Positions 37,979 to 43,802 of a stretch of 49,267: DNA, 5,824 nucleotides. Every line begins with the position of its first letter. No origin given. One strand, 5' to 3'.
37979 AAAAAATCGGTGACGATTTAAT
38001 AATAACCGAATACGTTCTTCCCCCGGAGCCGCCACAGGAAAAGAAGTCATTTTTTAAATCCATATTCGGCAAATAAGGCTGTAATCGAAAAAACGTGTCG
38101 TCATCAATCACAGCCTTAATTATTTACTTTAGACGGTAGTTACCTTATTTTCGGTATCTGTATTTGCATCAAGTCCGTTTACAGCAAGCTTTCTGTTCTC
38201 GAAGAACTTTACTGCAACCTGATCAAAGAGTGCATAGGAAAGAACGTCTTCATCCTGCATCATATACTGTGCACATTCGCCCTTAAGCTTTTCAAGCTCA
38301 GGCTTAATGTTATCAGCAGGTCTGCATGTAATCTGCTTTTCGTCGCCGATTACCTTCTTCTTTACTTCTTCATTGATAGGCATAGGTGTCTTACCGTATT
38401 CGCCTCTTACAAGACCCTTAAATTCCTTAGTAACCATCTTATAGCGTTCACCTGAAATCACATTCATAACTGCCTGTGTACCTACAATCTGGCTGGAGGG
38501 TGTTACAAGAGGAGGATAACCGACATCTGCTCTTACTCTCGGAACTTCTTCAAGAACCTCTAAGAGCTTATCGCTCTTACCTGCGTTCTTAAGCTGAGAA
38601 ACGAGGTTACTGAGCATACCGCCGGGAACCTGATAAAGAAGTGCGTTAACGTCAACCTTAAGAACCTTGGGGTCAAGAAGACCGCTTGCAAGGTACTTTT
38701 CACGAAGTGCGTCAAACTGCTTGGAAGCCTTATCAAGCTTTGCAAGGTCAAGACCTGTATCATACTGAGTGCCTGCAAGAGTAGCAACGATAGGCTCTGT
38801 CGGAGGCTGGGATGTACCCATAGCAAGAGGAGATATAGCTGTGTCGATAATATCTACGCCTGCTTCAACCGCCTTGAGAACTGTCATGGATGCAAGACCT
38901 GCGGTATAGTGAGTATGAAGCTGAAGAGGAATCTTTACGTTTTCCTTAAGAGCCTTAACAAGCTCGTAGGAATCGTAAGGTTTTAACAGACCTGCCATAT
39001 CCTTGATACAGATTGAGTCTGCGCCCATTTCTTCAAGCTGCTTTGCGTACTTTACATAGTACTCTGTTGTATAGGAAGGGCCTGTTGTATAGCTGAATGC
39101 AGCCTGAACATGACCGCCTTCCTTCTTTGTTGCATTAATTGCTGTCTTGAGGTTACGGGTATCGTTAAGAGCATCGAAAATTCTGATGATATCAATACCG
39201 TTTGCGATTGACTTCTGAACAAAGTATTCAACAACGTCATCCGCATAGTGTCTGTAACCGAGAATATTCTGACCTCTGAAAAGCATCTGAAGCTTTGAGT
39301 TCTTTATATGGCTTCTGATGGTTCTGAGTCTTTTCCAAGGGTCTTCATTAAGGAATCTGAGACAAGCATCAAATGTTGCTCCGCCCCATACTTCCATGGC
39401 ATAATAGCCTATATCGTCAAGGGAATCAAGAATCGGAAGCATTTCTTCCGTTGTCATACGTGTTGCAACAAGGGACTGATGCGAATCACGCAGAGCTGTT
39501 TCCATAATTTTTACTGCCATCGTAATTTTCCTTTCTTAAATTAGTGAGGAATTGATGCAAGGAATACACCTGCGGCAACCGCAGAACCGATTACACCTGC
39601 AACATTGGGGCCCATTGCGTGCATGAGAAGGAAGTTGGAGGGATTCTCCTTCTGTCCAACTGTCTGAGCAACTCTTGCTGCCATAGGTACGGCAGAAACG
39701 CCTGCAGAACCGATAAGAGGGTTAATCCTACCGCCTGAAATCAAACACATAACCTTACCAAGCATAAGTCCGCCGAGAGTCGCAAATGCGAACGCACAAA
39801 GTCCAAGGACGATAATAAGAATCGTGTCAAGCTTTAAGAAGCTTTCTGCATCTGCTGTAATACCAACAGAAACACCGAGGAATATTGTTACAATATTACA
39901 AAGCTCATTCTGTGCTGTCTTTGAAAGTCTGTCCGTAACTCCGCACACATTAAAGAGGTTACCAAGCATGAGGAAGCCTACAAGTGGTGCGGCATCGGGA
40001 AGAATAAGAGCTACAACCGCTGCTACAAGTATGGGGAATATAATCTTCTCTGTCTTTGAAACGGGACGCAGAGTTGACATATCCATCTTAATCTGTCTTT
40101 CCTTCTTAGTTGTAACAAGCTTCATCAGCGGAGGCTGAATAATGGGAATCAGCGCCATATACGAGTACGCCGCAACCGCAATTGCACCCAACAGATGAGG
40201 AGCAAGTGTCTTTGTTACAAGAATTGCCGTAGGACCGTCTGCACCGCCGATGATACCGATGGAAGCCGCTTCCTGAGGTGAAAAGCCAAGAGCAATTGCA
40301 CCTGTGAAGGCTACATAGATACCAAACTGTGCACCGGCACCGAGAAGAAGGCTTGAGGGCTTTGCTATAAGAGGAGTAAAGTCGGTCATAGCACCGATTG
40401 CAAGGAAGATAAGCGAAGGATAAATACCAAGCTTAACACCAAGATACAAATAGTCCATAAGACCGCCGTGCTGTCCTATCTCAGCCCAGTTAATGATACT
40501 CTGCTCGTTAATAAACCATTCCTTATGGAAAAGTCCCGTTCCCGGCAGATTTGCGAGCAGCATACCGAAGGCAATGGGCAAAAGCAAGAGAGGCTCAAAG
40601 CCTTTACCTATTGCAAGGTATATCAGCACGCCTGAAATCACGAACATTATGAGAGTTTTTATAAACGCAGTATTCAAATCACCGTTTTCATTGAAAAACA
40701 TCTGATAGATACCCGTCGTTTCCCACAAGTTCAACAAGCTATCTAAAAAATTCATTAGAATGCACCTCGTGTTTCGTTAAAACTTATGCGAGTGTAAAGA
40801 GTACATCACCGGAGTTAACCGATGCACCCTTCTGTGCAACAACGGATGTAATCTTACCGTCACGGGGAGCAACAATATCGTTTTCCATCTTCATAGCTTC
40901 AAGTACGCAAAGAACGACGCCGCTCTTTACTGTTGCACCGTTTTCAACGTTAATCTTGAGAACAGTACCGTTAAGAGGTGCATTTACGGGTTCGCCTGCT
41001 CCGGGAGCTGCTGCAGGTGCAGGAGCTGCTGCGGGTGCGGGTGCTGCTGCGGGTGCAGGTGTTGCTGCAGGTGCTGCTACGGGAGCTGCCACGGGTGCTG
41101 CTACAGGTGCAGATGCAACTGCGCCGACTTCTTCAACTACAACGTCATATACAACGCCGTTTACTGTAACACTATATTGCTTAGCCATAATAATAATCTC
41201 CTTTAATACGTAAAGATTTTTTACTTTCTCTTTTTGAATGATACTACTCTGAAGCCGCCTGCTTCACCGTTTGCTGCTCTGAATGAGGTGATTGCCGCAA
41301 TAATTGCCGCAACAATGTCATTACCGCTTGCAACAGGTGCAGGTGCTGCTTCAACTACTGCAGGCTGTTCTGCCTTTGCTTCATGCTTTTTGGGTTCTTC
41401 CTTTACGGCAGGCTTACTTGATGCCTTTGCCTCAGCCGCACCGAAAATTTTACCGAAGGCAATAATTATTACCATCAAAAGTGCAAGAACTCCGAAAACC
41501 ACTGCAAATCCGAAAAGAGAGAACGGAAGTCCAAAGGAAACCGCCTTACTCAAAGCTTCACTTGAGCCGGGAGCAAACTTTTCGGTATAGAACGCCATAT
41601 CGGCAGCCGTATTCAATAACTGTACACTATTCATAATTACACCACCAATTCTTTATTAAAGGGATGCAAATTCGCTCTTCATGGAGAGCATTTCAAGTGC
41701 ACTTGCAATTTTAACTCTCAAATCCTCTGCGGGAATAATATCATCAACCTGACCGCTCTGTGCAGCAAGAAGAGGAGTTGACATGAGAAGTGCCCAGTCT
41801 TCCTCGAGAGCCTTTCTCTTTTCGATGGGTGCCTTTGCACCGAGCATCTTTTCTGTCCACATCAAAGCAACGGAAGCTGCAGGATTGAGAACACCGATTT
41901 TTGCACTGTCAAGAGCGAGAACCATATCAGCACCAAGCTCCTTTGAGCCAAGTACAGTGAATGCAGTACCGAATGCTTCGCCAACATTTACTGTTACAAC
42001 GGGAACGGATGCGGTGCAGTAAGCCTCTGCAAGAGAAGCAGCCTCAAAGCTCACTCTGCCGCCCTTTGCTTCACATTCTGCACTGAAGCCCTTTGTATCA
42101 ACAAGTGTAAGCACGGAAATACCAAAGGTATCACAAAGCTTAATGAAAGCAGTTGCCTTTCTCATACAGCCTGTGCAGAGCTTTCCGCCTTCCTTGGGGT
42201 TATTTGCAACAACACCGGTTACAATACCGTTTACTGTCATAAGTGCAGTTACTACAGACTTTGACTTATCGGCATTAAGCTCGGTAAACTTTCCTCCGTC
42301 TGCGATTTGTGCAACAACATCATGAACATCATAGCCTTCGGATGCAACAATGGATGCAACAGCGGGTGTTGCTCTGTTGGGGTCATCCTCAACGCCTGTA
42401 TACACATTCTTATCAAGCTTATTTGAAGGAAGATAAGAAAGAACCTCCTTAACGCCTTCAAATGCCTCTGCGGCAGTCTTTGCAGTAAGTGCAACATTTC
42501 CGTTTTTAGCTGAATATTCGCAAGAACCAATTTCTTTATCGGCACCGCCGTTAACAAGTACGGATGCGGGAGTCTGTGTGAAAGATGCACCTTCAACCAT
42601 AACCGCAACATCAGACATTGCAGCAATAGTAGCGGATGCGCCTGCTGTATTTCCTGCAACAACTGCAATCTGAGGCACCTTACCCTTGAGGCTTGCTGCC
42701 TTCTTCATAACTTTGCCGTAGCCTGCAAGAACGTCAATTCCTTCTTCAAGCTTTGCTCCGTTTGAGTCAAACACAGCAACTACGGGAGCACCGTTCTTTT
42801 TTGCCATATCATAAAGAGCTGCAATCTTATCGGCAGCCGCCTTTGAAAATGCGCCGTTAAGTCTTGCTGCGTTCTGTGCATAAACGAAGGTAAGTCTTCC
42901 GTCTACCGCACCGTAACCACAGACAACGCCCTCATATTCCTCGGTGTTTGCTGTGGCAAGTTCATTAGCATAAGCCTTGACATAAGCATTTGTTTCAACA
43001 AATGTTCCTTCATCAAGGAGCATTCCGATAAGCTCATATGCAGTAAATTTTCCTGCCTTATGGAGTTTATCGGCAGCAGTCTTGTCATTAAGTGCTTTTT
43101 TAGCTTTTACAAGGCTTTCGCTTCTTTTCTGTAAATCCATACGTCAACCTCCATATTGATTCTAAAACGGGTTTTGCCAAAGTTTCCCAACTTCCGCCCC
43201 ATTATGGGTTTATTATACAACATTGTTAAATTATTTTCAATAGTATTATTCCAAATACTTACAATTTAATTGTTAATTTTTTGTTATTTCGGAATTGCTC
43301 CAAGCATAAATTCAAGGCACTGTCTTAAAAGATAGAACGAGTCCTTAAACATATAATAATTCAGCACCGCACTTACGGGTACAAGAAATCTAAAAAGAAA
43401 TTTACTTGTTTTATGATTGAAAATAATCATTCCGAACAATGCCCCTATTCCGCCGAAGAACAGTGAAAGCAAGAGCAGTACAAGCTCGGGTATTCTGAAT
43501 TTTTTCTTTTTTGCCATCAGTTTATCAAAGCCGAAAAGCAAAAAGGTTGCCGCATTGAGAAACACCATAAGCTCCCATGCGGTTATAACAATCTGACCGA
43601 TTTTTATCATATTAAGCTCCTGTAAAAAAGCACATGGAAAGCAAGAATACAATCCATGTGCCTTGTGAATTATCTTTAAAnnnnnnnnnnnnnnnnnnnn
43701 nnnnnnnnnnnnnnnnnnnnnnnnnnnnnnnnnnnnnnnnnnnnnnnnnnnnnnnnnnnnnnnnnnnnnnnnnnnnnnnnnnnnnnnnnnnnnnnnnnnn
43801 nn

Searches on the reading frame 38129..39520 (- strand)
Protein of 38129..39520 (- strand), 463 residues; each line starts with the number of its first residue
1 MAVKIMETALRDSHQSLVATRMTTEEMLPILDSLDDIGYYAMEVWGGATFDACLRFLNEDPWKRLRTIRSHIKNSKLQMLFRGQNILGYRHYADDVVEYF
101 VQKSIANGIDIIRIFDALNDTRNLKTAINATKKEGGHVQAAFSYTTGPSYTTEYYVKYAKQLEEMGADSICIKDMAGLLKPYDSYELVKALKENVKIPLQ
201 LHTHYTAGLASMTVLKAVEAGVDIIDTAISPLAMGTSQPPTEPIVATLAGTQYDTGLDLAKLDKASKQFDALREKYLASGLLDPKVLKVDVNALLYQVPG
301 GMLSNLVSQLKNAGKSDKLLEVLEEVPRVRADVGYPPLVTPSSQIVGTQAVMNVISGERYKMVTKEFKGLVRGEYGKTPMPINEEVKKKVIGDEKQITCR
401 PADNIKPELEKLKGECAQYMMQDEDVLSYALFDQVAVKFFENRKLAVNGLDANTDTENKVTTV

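Call 33: search_protein_families(library=pfam, proteins=[window:38129-39520:-], max_evalue=0.00001)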
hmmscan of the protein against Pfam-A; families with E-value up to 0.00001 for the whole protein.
window:38129-39520:- (463 aa): 2 families
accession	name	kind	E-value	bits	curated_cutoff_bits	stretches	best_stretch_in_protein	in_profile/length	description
PF02436.23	PYC_OADA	-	8.5e-55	186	27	1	295-448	3-166/201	Conserved carboxylase domain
PF00682.25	HMGL-like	-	1.8e-22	80.4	29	1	3-266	2-257/260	HMGL-like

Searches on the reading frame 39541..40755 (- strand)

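Call 33: search_protein_families(library=pfam, proteins=[window:39541-40755:-], max_evalue=0.00001)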
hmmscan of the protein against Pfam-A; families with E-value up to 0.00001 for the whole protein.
window:39541-40755:- (404 aa): 1 family
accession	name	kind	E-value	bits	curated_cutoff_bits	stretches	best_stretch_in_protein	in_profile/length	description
PF03977.18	OAD_beta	-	4.2e-157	523.1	31.6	1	34-400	2-347/349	Na+-transporting oxaloacetate decarboxylase beta subunit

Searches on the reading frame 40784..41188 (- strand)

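Call 34: search_protein_families(library=pfam, proteins=[window:40784-41188:-], max_evalue=0.00001)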
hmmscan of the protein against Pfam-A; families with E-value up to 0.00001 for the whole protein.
window:40784-41188:- (134 aa): 3 families
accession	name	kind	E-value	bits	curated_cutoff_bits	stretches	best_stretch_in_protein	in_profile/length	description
PF00364.28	Biotin_lipoyl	-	1.5e-18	66.8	22.1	1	68-133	3-73/73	Biotin-requiring enzyme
PF13533.13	Biotin_lipoyl_2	-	9.1e-08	32.2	29.8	0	68-95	3-30/32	Biotin-lipoyl like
PF13437.12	HlyD_3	-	4.1e-06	27.9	22.2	0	105-133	2-30/106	HlyD family secretion protein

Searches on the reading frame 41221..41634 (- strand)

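Call 34: search_protein_families(library=pfam, proteins=[window:41221-41634:-], max_evalue=0.00001)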
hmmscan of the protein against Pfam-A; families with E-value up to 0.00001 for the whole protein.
window:41221-41634:- (137 aa): 1 family
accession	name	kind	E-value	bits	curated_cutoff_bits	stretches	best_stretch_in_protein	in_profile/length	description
PF04277.18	OAD_gamma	-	1.1e-09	39.3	27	1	35-117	3-74/76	Oxaloacetate decarboxylase, gamma chain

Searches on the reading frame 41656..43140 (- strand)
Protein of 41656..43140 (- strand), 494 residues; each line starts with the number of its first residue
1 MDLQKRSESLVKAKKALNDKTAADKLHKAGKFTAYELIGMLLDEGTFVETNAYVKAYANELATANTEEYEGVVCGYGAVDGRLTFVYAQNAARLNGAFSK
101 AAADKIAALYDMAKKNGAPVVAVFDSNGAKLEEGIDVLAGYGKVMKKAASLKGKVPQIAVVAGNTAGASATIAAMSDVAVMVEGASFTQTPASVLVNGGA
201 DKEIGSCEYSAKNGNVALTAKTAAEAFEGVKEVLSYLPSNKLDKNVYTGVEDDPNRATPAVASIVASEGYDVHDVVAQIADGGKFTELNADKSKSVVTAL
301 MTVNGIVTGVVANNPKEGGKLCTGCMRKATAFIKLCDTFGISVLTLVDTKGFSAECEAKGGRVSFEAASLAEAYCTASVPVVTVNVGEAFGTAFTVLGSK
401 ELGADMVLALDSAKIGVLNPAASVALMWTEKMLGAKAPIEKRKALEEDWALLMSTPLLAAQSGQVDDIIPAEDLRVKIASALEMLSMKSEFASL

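Call 34: search_protein_families(library=pfam, proteins=[window:41656-43140:-], max_evalue=0.00001)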
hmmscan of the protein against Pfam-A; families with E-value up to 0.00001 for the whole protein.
window:41656-43140:- (494 aa): 2 families
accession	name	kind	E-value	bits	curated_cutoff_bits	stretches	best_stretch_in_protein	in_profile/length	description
PF01039.27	Carboxyl_trans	-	3.2e-89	300.2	22.3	1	27-490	3-483/493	Carboxyl transferase domain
PF03255.19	ACCA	-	7.8e-10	38.9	23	1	326-433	133-236/310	Acetyl co-enzyme A carboxylase carboxyltransferase-like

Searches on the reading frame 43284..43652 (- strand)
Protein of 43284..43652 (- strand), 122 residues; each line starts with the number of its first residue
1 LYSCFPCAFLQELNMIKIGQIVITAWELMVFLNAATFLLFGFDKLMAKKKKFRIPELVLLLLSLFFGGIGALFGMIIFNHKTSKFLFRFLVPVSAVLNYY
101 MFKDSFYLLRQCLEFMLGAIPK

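Call 34: search_protein_families(library=pfam, proteins=[window:43284-43652:-], max_evalue=0.00001)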
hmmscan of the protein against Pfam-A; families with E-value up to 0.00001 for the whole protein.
window:43284-43652:- (122 aa): 1 family
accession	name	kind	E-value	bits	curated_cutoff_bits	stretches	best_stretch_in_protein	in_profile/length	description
PF06961.18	DUF1294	-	7.7e-19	68.1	25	1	33-87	1-55/55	Protein of unknown function (DUF1294)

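Call 68: search_protein_families(library=ncbifam, proteins=[window:43284-43652:-], max_evalue=0.00001)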
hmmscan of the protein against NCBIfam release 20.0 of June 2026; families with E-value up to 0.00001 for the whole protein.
window:43284-43652:- (122 aa): 0 families
